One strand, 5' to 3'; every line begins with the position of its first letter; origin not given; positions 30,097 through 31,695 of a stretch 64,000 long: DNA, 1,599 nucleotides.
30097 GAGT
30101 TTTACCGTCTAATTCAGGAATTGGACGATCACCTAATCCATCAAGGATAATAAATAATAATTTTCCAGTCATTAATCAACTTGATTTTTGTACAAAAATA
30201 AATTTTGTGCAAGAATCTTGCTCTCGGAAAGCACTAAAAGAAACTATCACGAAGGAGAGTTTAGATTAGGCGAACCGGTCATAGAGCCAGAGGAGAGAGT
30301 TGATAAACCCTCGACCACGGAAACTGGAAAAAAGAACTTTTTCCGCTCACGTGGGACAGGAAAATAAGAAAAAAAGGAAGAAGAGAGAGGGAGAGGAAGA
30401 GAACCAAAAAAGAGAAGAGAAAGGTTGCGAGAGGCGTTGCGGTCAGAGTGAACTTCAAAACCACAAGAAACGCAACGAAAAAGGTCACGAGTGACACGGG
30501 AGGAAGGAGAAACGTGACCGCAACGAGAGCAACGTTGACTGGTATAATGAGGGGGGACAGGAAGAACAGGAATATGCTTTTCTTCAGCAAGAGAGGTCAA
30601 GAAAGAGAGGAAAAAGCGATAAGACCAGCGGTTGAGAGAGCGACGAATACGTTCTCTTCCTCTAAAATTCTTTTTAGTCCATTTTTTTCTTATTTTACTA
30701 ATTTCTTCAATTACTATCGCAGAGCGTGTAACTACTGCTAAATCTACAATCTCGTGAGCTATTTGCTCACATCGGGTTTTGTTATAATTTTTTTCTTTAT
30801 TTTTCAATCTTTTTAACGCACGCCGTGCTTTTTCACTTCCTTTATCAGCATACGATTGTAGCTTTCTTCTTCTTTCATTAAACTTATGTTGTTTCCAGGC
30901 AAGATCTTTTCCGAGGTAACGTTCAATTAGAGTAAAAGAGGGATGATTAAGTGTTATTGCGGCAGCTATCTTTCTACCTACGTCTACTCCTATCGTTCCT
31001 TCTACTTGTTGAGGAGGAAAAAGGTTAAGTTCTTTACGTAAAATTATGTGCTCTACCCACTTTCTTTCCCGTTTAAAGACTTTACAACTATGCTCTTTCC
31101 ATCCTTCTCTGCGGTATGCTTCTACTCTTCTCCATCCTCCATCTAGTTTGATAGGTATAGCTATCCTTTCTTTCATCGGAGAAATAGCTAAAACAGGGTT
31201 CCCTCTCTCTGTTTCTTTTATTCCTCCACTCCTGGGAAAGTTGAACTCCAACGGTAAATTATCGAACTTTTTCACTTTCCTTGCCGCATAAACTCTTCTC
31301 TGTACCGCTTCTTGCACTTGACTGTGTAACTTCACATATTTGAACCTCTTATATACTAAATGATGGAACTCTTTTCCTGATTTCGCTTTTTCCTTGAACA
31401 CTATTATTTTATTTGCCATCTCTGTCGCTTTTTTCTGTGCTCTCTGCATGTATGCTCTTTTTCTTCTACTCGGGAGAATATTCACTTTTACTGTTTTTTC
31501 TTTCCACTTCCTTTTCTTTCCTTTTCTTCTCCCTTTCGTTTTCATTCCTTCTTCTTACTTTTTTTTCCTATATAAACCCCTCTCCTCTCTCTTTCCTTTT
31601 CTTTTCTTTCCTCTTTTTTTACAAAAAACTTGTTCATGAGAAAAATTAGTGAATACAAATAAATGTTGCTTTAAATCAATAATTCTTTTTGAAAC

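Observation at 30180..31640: Second TnpB-only element (copy 2), 75 nt from the apgM start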

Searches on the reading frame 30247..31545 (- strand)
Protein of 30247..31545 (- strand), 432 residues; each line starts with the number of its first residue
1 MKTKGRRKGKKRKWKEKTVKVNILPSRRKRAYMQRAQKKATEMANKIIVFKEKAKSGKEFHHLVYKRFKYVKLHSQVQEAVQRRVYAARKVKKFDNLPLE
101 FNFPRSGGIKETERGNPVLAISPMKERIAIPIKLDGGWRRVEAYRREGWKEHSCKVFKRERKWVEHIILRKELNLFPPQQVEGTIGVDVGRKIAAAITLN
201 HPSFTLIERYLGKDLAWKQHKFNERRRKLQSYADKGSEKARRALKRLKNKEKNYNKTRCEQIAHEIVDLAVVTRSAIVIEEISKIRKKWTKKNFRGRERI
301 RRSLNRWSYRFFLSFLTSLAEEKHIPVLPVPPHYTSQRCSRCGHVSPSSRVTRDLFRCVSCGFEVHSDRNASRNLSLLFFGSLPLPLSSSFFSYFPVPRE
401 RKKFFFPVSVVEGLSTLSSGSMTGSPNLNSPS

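Call 4: search_protein_families(library=pfam, proteins=[window:30247-31545:-], max_evalue=0.01)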
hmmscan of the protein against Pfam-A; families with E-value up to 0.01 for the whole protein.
window:30247-31545:- (432 aa): 3 families
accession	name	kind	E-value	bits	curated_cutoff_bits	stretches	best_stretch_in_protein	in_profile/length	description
PF07282.18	Cas12f1-like_TNB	-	7.5e-19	68.1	26.3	1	310-375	2-60/60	Cas12f1-like, TNB domain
PF01385.25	OrfB_IS605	-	0.00026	21.6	30.5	1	178-269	12-102/120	Probable transposase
PF17811.6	JHD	-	0.0013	19.6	23.4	1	189-266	12-87/104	Jumonji helical domain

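Call 7: find_related_loci(query=window:30250-31545:-, collection=genome_contigs, flank=3000)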
Query window:30250-31545:- (432 aa) in genome_contigs; peptide patterns used: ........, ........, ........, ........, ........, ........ (x = any residue, [..] = any of these).
139 stretches matched a pattern, but none encodes a relative of the query by tblastn (E <= 1e-3).

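Call 8: find_homologous_proteins(query=window:30250-31545:-)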
Query window:30250-31545:- (432 aa): 116 proteins with E <= 0.001 among 5553 candidates.
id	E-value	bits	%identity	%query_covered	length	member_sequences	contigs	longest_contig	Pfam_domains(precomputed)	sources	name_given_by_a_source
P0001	2.2e-287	970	100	100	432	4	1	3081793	PF07282.19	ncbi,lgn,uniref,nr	ncbi:MAG: transposase [Candidatus Heimdallarchaeum aukensis]|uniref:Transposase n=1 Tax=Candidatus H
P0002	1.7e-165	569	62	96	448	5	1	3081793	PF07282.19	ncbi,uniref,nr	ncbi:MAG: transposase [Candidatus Heimdallarchaeum aukensis]|uniref:Transposase n=1 Tax=Candidatus H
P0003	1.3e-164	566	61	94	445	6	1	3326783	PF07282.19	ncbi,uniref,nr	ncbi:MAG: transposase [Candidatus Heimdallarchaeum endolithica]|uniref:Transposase n=1 Tax=Candidatu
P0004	1.4e-154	533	58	98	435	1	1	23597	PF07282.19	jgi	jgi:IS605 OrfB family transposase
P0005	6.6e-153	527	57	98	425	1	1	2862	PF07282.19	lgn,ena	-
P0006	2.4e-151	522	55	99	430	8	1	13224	PF07282.19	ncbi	-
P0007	2.8e-151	522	56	98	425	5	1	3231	PF07282.19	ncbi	-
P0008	5.3e-151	521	57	95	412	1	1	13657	PF07282.19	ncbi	-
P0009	1.0e-150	520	56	98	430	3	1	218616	PF07282.19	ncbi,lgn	-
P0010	1.8e-148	513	56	95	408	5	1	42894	PF07282.19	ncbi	-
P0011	9.4e-147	507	57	91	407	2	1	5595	PF07282.19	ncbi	-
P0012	2.4e-146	506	54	98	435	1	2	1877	PF07282.19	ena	-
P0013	3.6e-145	502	55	96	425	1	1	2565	PF07282.19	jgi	jgi:IS605 OrfB family transposase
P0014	4.8e-142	492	54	95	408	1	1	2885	PF07282.19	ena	-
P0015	1.8e-119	417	57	79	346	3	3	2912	PF07282.19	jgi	jgi:IS605 OrfB family transposase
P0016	7.3e-110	386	49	91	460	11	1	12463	PF01385.26,PF07282.19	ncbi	ncbi:MAG: RNA-guided endonuclease InsQ/TnpB family protein [Candidatus Heimdallarchaeaceae archaeon]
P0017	5.9e-95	337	47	91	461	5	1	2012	PF01385.26,PF07282.19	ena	-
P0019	5.0e-92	327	64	56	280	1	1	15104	PF07282.19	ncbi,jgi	ncbi:MAG: RNA-guided endonuclease InsQ/TnpB family protein [Candidatus Heimdallarchaeaceae archaeon]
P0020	2.3e-57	213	35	84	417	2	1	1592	PF01385.26,PF07282.19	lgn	-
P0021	5.7e-55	205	35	84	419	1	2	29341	PF01385.26,PF18516.8,PF07282.19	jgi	jgi:putative transposase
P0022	4.0e-48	182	35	83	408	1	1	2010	PF01385.26,PF07282.19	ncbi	-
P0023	5.3e-44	169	34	78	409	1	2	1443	PF01385.26,PF18516.8,PF07282.19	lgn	-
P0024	3.9e-42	163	33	84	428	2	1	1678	PF07282.19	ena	-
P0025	6.2e-42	162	32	85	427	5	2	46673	PF18516.8,PF07282.19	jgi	-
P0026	9.8e-42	161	36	82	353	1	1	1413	PF01385.26,PF07282.19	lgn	-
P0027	1.5e-41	161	34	74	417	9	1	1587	PF01385.26,PF07282.19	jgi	jgi:IS605 OrfB family transposase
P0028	5.6e-41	159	37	62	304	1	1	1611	PF07282.19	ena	-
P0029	3.2e-40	156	33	87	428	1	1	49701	PF01385.26,PF07282.19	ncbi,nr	ncbi:MAG: transposase [Euryarchaeota archaeon]|nr:transposase [Euryarchaeota archaeon]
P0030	1.8e-39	154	32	84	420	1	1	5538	PF01385.26,PF07282.19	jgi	jgi:IS605 OrfB family transposase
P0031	3.5e-37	146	34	74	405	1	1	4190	PF01385.26,PF07282.19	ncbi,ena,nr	ncbi:MAG: RNA-guided endonuclease TnpB family protein [Candidatus Bathyarchaeota archaeon]|nr:RNA-gu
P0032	3.5e-37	146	34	74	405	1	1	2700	PF01385.26,PF07282.19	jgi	-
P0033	1.3e-36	144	35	62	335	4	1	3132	PF01385.26,PF07282.19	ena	-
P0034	3.0e-26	110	31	65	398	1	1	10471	PF01385.26,PF07282.19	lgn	-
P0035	2.5e-24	104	34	51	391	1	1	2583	PF01385.26,PF07282.19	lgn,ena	-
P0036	1.4e-23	101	31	59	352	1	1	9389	PF01385.26,PF07282.19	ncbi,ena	-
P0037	1.4e-23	101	30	75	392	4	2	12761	PF01385.26,PF07282.19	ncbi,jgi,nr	ncbi:MAG: transposase [Candidatus Altiarchaeota archaeon]|nr:transposase [Candidatus Altiarchaeota a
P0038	3.5e-23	100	31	60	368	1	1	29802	PF01385.26,PF07282.19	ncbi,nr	ncbi:MAG: hypothetical protein B6U72_05425 [Candidatus Altiarchaeales archaeon ex4484_2]|nr:MAG: hyp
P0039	9.2e-23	99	28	79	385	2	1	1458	PF01385.26,PF07282.19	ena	-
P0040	1.1e-20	92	29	67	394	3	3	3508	PF01385.26,PF07282.19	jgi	-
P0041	3.5e-20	90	36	36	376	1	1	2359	PF01385.26,PF07282.19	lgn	-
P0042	4.0e-20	90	29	73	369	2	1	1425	PF01385.26,PF07282.19,PF22126.3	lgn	-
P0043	7.0e-20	89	29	60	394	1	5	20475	PF01385.26,PF07282.19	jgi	-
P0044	1.7e-19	88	29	73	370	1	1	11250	PF01385.26,PF07282.19,PF22126.3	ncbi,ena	-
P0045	1.8e-19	88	26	85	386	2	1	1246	PF01385.26,PF07282.19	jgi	jgi:IS605 OrfB family transposase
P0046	5.2e-19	86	32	34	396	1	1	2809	PF07282.19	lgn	-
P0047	8.2e-19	86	27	83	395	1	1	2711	PF01385.26,PF07282.19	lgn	-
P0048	1.5e-18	85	29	83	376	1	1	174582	PF01385.26,PF07282.19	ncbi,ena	-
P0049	1.9e-18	85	30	50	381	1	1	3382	PF01385.26,PF07282.19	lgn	-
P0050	2.4e-18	84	28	79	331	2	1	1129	PF01385.26,PF07282.19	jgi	jgi:IS605 OrfB family transposase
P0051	7.6e-18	83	34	46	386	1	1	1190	PF01385.26,PF07282.19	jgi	jgi:putative transposase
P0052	1.1e-17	82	29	61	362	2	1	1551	PF01385.26,PF07282.19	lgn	-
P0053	1.3e-17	82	31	46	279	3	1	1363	PF01385.26,PF07282.19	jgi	jgi:IS605 OrfB family transposase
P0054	1.8e-17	81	27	84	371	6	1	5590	PF01385.26,PF07282.19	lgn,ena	-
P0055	3.4e-17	80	30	60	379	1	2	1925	PF01385.26,PF07282.19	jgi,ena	jgi:putative transposase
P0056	1.2e-16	79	28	75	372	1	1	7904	PF01385.26,PF07282.19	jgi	-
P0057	1.4e-16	78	31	45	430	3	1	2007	PF07282.19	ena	-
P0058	1.9e-16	78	30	58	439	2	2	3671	PF07282.19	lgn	-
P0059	3.0e-16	77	25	85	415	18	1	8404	PF01385.26,PF07282.19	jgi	jgi:IS605 OrfB family transposase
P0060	6.3e-16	76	31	46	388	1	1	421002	PF12323.15,PF01385.26,PF07282.19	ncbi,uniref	ncbi:transposase [Deinococcus aluminii]|uniref:IS200/IS605 family transposase ISMma22 n=1 Tax=Deinoc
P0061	9.6e-16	76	27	85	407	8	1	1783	PF01385.26,PF07282.19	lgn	-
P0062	2.1e-15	74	28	76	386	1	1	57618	PF01385.26,PF07282.19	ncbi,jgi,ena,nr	ncbi:MAG: transposase [Nanoarchaeota archaeon]|nr:transposase [Nanoarchaeota archaeon]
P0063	2.7e-15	74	32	48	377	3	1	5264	PF01385.26,PF07282.19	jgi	jgi:IS605 OrfB family transposase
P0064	3.0e-15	74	32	75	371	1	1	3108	PF01385.26,PF07282.19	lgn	-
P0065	4.8e-15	73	32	52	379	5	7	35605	PF01385.26,PF07282.19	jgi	jgi:IS605 OrfB family transposase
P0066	8.3e-15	73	33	50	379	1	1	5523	PF01385.26,PF07282.19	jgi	jgi:putative transposase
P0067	1.3e-14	72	33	45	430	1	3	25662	PF12323.15,PF01385.26,PF07282.19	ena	-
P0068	1.4e-14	72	30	54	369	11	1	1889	PF01385.26,PF07282.19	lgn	-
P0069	1.7e-14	72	30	75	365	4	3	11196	PF01385.26,PF07282.19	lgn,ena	-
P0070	2.6e-14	71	29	63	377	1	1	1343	PF01385.26,PF07282.19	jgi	-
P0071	3.1e-14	71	28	75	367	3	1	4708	PF01385.26,PF07282.19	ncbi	-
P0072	4.5e-14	70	30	53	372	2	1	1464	PF01385.26,PF07282.19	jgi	jgi:IS605 OrfB family transposase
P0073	4.8e-14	70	30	75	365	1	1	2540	PF01385.26,PF07282.19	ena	-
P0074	6.4e-14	70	31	51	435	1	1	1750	PF07282.19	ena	-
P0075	1.1e-13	69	27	53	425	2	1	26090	PF12323.15,PF01385.26,PF07282.19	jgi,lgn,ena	-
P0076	2.7e-13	68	63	11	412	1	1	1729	PF12323.15,PF01385.26,PF07282.19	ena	-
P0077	5.3e-13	67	63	11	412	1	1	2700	PF12323.15,PF01385.26,PF07282.19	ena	-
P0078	5.8e-13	66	63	11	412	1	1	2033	PF12323.15,PF01385.26,PF07282.19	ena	-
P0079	5.9e-13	66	63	11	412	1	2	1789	PF12323.15,PF01385.26,PF07282.19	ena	-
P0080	5.9e-13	66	63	11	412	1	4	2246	PF12323.15,PF01385.26,PF07282.19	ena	-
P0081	5.9e-13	66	63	11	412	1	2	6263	PF12323.15,PF01385.26,PF07282.19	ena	-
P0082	6.4e-13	66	63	11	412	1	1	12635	PF12323.15,PF01385.26,PF07282.19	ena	-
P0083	6.7e-13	66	57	11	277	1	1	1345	PF01385.26,PF07282.19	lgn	-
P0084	7.6e-13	66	30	51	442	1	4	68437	PF01385.26,PF07282.19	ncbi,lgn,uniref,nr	ncbi:transposase [Clostridium sp.]|uniref:transposase n=1 Tax=Clostridium sp. TaxID=1506 RepID=UPI00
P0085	1.8e-12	65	63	11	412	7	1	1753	PF12323.15,PF01385.26,PF07282.19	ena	-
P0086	2.4e-11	61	39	24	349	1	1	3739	PF07282.19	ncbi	-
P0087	2.6e-11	61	31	53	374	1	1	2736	PF01385.26,PF07282.19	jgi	-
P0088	3.2e-11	61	35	29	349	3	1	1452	PF07282.19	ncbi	-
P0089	3.3e-11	61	43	18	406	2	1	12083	PF12323.15,PF01385.26,PF07282.19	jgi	jgi:putative transposase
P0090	9.9e-11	59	32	49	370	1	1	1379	PF01385.26,PF07282.19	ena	-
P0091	1.3e-10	59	29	44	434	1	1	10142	PF12323.15,PF01385.26,PF07282.19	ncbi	-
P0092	1.6e-10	58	29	33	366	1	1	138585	PF12323.15,PF01385.26,PF07282.19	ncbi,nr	ncbi:MAG: transposase [Negativicutes bacterium]|nr:transposase [Negativicutes bacterium]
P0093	3.2e-10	57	38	25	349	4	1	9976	PF07282.19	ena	-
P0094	4.5e-10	57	29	46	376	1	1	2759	PF07282.19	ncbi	-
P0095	1.3e-9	55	26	59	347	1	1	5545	PF01385.26,PF07282.19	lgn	-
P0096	9.4e-9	53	28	33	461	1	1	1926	PF12323.15,PF01385.26,PF07282.19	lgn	-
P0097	9.7e-9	53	33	26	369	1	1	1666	PF07282.19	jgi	-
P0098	1.1e-8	52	42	17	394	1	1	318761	PF12323.15,PF01385.26,PF07282.19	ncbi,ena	-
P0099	1.8e-8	52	27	47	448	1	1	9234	PF01385.26,PF07282.19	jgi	jgi:putative transposase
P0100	3.5e-8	51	31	47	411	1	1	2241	PF07282.19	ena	-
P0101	8.0e-8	50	27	50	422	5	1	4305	PF07282.19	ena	-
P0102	1.2e-7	49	27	51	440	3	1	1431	PF01385.26,PF07282.19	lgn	-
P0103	3.1e-7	48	25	55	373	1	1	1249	PF12323.15,PF01385.26,PF07282.19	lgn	-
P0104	6.3e-7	47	29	47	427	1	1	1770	PF07282.19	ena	-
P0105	2.8e-6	44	28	47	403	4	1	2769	PF01385.26,PF07282.19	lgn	-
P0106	3.7e-6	44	35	22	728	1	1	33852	PF01385.26,PF07282.19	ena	-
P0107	8.5e-6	43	31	59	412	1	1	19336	PF07282.19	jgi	jgi:IS605 OrfB family transposase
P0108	9.6e-6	43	28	48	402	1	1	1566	PF12323.15,PF01385.26,PF07282.19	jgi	jgi:putative transposase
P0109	1.0e-5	43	31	46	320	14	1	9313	PF01385.26,PF07282.19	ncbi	ncbi:MAG: transposase, partial [Methanothrix sp.]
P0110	4.8e-5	40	24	87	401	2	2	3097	PF12323.15,PF01385.26,PF07282.19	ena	-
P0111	6.2e-5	40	24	52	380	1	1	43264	PF12323.15,PF01385.26,PF07282.19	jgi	jgi:putative transposase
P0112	7.4e-5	40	42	14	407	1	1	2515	PF12323.15,PF01385.26,PF07282.19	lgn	-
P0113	9.5e-5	39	38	15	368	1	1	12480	PF12323.15,PF01385.26,PF07282.19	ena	-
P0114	2.1e-4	38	29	48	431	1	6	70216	PF07282.19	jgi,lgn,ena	jgi:predicted RNA-binding Zn-ribbon protein involved in translation (DUF1610 family)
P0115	4.0e-4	37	26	56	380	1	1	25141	PF12323.15,PF01385.26,PF07282.19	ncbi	-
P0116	6.6e-4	37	31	47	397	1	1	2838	PF01385.26,PF07282.19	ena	-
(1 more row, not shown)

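Call 11: find_related_loci(query=A1, collection=genome_contigs, flank=4000)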
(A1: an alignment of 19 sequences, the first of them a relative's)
Query A1 (432 aa) in genome_contigs; peptide patterns used: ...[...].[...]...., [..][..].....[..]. (x = any residue, [..] = any of these).
297 stretches matched a pattern; 168 encode a relative of the query (tblastn E <= 1e-3); the best 80 are kept; 80 distinct loci.
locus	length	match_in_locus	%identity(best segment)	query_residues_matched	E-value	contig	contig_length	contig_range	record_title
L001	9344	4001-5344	62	6-431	3e-177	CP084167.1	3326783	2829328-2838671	MAG: Candidatus Heimdallarchaeum endolithica isolate PR6 chromosome, complete genome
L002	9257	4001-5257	61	12-412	4e-168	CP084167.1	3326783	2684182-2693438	MAG: Candidatus Heimdallarchaeum endolithica isolate PR6 chromosome, complete genome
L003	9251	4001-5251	61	14-412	4e-167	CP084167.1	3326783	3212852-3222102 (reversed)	MAG: Candidatus Heimdallarchaeum endolithica isolate PR6 chromosome, complete genome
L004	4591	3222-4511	56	2-431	7e-162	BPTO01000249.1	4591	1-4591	MAG: Candidatus Heimdallarchaeota archaeon 8H_bin2 DNA, 8H_mb2_bin2_NODE_1098, whole genome shotgun sequence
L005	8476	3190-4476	56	1-431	4e-158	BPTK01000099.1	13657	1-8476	MAG: Candidatus Heimdallarchaeota archaeon 7H_bin4 DNA, 7H_mb2_bin4_NODE_321, whole genome shotgun sequence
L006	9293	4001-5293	56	1-431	2e-157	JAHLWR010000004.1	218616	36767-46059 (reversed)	MAG: Candidatus Heimdallarchaeota archaeon isolate 18H4_34 NODE_10_length_218616_cov_37.756988, whole genome shotgun seq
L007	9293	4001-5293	56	1-431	1e-156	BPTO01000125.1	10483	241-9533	MAG: Candidatus Heimdallarchaeota archaeon 8H_bin2 DNA, 8H_mb2_bin2_NODE_280, whole genome shotgun sequence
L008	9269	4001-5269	57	1-425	4e-151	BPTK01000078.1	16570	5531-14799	MAG: Candidatus Heimdallarchaeota archaeon 7H_bin4 DNA, 7H_mb2_bin4_NODE_235, whole genome shotgun sequence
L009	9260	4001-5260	56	1-422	1e-149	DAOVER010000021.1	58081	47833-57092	MAG TPA_asm: Candidatus Heimdallarchaeota archaeon isolate CSMAG_1088 CSMAG_1088_k141_4320094_length_58081_cov_42.4534,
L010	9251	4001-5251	55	8-422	4e-149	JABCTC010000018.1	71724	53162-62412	MAG: Candidatus Heimdallarchaeota archaeon isolate HM4_B41 NODE_162_length_71724_cov_1.18156_ID_39265750, whole genome s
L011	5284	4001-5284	55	1-429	6e-148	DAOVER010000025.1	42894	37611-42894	MAG TPA_asm: Candidatus Heimdallarchaeota archaeon isolate CSMAG_1088 CSMAG_1088_k141_844165_length_42894_cov_33.1133, w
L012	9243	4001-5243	49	1-414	2e-112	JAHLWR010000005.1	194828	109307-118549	MAG: Candidatus Heimdallarchaeota archaeon isolate 18H4_34 NODE_16_length_194828_cov_50.954229, whole genome shotgun seq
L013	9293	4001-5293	56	1-431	2e-158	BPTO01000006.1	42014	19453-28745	MAG: Candidatus Heimdallarchaeota archaeon 8H_bin2 DNA, 8H_mb2_bin2_NODE_43, whole genome shotgun sequence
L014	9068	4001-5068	35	12-377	2e-55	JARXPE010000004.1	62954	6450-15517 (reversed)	MAG: Thermoproteota archaeon isolate JZ-2_bin_200 JZ-2.bins.200.final_scaffold_4, whole genome shotgun sequence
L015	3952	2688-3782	34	17-382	7e-48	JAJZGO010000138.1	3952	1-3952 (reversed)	MAG: Thermoplasmata archaeon isolate LL4.bin73 NODE_33711_length_3952_cov_2.153203, whole genome shotgun sequence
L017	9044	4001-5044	33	17-377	1e-45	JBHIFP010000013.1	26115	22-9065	MAG: Candidatus Hydrothermarchaeales archaeon isolate b1.sp1_bin.18 NODE_337_length_26115_cov_10.841788, whole genome sh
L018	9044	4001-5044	33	17-377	3e-44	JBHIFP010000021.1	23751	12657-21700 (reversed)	MAG: Candidatus Hydrothermarchaeales archaeon isolate b1.sp1_bin.18 NODE_390_length_23751_cov_10.067142, whole genome sh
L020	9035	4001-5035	30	16-377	7e-34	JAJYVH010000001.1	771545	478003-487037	MAG: Candidatus Micrarchaeota archaeon isolate FK1.bin85 NODE_5_length_771545_cov_9.506659, whole genome shotgun sequenc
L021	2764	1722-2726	30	25-377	7e-34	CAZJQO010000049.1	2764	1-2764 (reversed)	MAG TPA_asm: Candidatus Micrarchaeota archaeon isolate SRP271791_co1_38 genome assembly, contig: k141_121324, whole geno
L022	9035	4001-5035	30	16-377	1e-31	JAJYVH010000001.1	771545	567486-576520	MAG: Candidatus Micrarchaeota archaeon isolate FK1.bin85 NODE_5_length_771545_cov_9.506659, whole genome shotgun sequenc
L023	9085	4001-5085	31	14-380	1e-29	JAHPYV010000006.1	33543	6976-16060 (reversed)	MAG: Promethearchaeati archaeon isolate LC30 NODE_254_length_33543_cov_5.504629, whole genome shotgun sequence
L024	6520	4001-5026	28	16-377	8e-29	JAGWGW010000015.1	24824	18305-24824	MAG: Candidatus Micrarchaeota archaeon isolate REEA6 REEA6-150_2350, whole genome shotgun sequence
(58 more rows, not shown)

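Call 25: find_related_loci(query=A2, collection=metagenome_contigs, flank=1500)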
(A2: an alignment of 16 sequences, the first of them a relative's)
Query A2 (432 aa) in metagenome_contigs; peptide patterns used: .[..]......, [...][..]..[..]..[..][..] (x = any residue, [..] = any of these).
160 stretches matched a pattern; 8 encode a relative of the query (tblastn E <= 1e-3); 8 distinct loci.
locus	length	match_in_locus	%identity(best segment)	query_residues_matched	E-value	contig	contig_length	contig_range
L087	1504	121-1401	59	1-431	0e+0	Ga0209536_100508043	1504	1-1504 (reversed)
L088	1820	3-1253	61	14-412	7e-180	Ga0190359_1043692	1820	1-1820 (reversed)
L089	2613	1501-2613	55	1-371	1e-138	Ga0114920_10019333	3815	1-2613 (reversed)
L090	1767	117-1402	60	12-423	2e-105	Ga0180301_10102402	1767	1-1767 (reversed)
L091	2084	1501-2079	52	1-196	3e-64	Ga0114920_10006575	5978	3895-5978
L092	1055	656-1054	59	12-144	2e-53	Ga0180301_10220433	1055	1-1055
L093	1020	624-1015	58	14-144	2e-44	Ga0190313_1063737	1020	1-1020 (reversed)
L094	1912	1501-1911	50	16-143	5e-35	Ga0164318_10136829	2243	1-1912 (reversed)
